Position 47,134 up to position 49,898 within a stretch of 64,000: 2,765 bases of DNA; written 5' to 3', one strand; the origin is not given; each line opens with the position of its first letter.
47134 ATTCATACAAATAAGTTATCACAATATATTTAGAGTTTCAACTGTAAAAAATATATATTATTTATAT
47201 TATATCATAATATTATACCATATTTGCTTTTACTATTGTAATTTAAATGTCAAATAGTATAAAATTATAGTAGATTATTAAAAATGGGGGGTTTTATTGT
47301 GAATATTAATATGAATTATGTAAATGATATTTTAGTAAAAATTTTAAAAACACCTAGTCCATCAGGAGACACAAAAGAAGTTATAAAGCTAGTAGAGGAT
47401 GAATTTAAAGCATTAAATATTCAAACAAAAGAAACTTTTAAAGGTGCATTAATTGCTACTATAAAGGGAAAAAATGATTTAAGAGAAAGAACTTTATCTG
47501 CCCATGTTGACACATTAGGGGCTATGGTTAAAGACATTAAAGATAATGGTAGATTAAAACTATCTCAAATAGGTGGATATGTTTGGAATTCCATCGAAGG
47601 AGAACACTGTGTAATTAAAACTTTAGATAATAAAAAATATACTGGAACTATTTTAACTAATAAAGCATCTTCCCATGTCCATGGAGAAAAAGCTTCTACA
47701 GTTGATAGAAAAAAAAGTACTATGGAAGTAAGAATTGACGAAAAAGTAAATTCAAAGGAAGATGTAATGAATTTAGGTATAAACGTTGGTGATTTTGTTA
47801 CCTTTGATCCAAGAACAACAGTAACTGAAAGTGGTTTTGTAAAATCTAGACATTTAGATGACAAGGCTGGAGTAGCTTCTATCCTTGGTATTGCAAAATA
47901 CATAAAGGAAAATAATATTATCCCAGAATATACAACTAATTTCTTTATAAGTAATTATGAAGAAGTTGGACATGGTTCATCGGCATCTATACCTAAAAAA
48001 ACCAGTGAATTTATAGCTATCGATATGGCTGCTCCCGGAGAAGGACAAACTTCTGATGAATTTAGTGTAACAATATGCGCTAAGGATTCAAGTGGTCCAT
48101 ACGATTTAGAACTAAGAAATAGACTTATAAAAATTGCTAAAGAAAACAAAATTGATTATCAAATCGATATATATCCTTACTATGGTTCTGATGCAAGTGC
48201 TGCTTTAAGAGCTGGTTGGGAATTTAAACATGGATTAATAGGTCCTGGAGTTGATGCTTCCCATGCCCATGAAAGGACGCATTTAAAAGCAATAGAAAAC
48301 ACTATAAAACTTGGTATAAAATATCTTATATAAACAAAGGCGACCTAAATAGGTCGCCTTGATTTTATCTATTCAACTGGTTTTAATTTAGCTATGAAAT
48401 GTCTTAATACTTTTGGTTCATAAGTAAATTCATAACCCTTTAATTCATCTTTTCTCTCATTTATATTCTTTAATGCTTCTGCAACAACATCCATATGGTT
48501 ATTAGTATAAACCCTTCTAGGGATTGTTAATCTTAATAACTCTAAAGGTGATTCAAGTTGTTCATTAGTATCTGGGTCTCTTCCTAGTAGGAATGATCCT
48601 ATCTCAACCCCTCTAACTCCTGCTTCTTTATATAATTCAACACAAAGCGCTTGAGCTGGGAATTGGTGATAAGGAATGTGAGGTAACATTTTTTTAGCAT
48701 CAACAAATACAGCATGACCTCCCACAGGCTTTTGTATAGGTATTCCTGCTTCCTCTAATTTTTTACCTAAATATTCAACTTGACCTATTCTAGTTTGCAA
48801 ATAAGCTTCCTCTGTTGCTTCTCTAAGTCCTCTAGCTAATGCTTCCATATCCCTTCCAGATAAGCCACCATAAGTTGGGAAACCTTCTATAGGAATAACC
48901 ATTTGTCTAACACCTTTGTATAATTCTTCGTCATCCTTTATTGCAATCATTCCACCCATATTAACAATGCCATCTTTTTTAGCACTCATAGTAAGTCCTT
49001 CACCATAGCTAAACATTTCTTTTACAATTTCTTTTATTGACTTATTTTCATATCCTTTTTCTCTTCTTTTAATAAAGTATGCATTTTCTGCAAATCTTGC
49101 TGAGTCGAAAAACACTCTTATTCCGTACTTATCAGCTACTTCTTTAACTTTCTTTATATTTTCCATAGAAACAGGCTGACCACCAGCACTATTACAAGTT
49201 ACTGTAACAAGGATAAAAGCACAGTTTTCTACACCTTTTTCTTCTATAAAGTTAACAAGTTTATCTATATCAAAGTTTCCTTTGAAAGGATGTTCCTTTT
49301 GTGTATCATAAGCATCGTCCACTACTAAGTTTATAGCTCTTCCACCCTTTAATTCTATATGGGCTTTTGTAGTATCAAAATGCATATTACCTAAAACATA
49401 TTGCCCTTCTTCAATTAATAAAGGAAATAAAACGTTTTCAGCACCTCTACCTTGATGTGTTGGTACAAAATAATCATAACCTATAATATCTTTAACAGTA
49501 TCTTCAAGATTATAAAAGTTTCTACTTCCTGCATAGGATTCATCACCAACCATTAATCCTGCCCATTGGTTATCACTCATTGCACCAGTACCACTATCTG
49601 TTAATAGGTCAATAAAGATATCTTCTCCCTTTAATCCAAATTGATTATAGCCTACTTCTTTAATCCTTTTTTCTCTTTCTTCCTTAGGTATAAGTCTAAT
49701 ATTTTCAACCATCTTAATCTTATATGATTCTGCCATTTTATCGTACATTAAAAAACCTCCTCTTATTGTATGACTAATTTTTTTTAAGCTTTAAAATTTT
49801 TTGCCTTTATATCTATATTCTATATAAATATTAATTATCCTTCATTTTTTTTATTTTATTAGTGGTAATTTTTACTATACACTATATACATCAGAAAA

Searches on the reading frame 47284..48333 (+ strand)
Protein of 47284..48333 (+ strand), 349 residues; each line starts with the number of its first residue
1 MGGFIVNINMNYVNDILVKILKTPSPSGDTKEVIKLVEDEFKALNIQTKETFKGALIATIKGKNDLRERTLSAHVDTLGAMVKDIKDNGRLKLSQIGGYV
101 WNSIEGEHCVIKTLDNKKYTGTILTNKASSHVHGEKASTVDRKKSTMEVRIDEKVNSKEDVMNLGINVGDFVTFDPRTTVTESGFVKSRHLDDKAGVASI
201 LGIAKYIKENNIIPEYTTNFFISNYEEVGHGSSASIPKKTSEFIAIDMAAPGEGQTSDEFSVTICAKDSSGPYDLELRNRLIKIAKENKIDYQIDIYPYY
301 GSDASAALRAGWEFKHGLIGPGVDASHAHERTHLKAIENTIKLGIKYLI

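Call 42: search_protein_families(library=pfam, max_evalue=1e-8, proteins=[window:47284-48333:+])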
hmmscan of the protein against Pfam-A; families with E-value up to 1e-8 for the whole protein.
window:47284-48333:+ (349 aa): 1 family
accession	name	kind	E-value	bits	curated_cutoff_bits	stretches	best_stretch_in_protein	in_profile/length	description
PF05343.19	Peptidase_M42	-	4.1e-84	282.5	23.2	1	54-343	1-292/292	M42 glutamyl aminopeptidase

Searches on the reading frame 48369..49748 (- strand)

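Call 42: search_protein_families(library=pfam, max_evalue=1e-8, proteins=[window:48369-49748:-])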
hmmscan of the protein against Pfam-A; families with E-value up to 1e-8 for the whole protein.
window:48369-49748:- (459 aa): 1 family
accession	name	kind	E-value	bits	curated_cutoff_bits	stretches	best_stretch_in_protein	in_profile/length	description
PF01212.27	Beta_elim_lyase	-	1.1e-88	297.8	27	1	47-424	1-287/288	Beta-eliminating lyase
